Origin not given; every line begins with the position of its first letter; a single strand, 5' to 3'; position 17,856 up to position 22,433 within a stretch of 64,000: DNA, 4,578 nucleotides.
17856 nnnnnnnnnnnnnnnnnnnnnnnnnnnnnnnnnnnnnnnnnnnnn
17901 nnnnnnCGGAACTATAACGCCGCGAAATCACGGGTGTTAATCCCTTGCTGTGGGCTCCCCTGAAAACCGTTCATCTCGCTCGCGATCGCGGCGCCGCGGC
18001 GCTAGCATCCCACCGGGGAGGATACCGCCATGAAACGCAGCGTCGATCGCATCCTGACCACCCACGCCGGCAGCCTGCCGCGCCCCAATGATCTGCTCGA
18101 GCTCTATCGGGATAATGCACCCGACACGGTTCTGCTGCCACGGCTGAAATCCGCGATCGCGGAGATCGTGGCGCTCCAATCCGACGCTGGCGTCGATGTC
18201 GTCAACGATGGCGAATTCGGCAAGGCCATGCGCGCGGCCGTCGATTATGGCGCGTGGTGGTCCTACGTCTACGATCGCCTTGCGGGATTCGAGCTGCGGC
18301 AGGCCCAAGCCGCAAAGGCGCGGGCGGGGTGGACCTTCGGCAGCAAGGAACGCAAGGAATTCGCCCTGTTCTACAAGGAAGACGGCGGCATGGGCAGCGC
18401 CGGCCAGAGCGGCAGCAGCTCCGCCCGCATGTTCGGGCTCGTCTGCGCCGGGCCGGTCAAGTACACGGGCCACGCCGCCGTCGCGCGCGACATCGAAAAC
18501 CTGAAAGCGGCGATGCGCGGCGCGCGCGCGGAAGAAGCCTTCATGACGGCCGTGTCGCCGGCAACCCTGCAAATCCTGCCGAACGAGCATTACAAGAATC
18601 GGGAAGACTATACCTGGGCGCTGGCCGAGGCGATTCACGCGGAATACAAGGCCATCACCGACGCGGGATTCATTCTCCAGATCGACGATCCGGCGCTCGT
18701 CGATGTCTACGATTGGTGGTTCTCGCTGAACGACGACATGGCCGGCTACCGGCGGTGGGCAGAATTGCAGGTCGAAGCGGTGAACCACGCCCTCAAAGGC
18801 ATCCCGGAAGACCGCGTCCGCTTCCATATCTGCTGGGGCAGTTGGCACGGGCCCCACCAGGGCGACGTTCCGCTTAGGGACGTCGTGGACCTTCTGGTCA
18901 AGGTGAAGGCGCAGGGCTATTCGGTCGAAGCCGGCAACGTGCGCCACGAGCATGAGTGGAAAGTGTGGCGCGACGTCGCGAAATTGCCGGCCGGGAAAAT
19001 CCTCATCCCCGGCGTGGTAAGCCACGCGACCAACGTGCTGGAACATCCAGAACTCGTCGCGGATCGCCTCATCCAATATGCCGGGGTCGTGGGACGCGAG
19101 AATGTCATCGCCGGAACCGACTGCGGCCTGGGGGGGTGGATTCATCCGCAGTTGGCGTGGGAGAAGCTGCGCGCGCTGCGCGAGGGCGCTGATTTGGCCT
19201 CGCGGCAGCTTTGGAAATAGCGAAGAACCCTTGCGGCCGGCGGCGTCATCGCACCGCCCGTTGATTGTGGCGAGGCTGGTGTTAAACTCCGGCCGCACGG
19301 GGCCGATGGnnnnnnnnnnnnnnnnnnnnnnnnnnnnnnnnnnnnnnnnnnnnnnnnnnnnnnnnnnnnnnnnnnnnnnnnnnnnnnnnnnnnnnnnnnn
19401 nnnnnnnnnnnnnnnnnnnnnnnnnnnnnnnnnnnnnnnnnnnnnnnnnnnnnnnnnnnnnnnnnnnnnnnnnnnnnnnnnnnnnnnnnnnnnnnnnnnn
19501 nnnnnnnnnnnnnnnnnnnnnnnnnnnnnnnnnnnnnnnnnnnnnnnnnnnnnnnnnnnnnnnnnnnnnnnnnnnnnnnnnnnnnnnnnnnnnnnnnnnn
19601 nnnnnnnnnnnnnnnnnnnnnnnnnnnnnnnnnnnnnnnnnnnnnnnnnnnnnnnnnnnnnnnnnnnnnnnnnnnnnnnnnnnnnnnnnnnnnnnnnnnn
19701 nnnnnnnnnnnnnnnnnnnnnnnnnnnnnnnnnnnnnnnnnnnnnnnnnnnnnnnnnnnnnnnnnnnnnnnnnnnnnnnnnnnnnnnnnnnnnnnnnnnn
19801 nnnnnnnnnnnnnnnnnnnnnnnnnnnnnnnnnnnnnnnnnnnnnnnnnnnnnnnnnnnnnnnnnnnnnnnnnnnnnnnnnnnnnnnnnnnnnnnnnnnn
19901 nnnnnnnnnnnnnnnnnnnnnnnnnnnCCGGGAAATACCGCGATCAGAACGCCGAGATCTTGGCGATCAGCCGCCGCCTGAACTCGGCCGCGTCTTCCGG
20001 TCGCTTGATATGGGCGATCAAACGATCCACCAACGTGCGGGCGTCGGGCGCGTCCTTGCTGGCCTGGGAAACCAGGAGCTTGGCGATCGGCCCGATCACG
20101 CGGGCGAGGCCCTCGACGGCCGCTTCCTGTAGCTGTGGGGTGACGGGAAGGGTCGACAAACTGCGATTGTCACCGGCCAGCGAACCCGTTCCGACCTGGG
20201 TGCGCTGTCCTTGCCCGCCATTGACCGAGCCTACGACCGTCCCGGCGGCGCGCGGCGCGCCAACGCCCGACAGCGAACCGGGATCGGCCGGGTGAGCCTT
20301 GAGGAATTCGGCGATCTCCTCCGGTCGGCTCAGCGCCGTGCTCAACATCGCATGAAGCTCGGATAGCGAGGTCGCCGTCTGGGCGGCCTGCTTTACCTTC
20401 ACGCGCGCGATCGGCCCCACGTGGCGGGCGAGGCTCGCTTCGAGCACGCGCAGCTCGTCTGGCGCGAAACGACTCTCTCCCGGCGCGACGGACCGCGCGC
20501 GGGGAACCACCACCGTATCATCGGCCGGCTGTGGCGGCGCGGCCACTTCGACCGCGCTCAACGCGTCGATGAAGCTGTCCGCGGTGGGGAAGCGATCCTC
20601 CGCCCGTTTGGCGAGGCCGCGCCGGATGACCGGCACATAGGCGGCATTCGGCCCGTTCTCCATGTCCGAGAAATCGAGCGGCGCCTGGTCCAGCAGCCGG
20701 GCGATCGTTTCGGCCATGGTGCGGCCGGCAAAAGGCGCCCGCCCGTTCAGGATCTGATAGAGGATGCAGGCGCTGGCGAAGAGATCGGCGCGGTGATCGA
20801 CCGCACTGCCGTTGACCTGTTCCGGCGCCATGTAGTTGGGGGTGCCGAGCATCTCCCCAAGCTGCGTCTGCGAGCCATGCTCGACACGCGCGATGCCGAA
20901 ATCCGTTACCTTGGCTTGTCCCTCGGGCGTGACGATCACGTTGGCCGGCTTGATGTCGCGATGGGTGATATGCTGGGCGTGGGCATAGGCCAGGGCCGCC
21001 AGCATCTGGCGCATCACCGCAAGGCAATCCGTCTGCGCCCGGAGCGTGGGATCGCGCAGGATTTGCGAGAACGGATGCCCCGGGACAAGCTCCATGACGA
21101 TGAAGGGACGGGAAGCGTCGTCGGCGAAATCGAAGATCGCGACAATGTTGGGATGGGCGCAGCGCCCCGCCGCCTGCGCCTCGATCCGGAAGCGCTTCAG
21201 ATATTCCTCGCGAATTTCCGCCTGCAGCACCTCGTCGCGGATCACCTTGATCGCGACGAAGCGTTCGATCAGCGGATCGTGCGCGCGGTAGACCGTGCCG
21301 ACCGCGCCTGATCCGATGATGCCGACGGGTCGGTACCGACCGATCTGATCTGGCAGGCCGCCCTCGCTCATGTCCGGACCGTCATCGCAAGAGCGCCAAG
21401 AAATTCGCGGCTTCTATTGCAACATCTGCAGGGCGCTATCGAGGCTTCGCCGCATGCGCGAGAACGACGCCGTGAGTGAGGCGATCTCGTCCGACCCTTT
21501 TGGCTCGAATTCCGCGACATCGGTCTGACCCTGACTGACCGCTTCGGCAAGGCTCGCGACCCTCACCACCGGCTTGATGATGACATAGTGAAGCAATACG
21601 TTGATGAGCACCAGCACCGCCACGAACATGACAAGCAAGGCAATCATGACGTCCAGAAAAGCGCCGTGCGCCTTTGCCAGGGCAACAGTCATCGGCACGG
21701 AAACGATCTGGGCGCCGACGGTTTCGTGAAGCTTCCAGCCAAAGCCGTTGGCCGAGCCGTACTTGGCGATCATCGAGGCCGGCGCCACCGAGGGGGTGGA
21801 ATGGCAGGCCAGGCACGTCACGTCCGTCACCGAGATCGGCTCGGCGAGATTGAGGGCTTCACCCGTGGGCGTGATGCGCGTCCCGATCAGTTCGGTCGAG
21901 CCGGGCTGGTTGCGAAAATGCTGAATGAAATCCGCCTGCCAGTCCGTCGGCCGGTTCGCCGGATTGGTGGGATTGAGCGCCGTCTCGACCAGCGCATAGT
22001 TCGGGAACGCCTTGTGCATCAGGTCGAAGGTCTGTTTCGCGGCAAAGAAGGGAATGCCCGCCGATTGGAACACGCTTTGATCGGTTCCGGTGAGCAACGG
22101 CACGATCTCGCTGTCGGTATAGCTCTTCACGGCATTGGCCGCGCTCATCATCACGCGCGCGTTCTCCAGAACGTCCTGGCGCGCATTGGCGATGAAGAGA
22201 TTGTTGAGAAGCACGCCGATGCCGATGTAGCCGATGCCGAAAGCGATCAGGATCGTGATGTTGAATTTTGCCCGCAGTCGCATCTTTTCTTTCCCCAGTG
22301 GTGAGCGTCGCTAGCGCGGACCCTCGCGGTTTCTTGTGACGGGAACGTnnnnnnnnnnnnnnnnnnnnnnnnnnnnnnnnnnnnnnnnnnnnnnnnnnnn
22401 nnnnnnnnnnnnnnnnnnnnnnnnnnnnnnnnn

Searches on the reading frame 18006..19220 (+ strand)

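Call 53: search_protein_families(library=pfam, proteins=[window:18006-19220:+], max_evalue=0.01)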
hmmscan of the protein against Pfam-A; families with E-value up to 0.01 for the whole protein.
window:18006-19220:+ (404 aa): 1 family
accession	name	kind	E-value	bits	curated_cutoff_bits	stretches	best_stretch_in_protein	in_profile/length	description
PF01717.24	Meth_synt_2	-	1.1e-07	31.9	21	1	198-377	144-305/324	Cobalamin-independent synthase, Catalytic domain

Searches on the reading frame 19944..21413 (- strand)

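Call 53: search_protein_families(library=pfam, proteins=[window:19944-21413:-], max_evalue=0.01)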
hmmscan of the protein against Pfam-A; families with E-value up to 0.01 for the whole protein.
window:19944-21413:- (489 aa): 5 families
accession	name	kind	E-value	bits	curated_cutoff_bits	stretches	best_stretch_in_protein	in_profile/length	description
PF00069.31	Pkinase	-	3.2e-49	168.1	31.7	1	29-243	3-212/263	Protein kinase domain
PF07714.23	PK_Tyr_Ser-Thr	-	1.1e-27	97.4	23.1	1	33-247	7-224/258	Protein tyrosine and serine/threonine kinase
PF03109.22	ABC1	-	4.7e-06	26.4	22.9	1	101-176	141-215/244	ABC1 atypical kinase-like domain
PF01636.29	APH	-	0.00035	20.9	23.2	0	121-176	140-198/239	Phosphotransferase enzyme family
PF17667.7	Pkinase_fungal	-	0.0098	15.1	24.1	0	128-208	286-371/387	Fungal protein kinase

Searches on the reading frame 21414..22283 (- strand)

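Call 8: search_protein_families(library=pfam, proteins=[window:21414-22283:-], max_evalue=0.01)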
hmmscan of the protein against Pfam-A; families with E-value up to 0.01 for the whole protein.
window:21414-22283:- (289 aa): 2 families
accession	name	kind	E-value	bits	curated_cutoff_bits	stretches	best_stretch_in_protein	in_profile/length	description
PF11845.13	Tll0287-like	-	8.7e-33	114.2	24.1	1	33-197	3-144/144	Tll0287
PF00672.30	HAMP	-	4.7e-07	30.5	25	1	231-281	2-51/53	HAMP domain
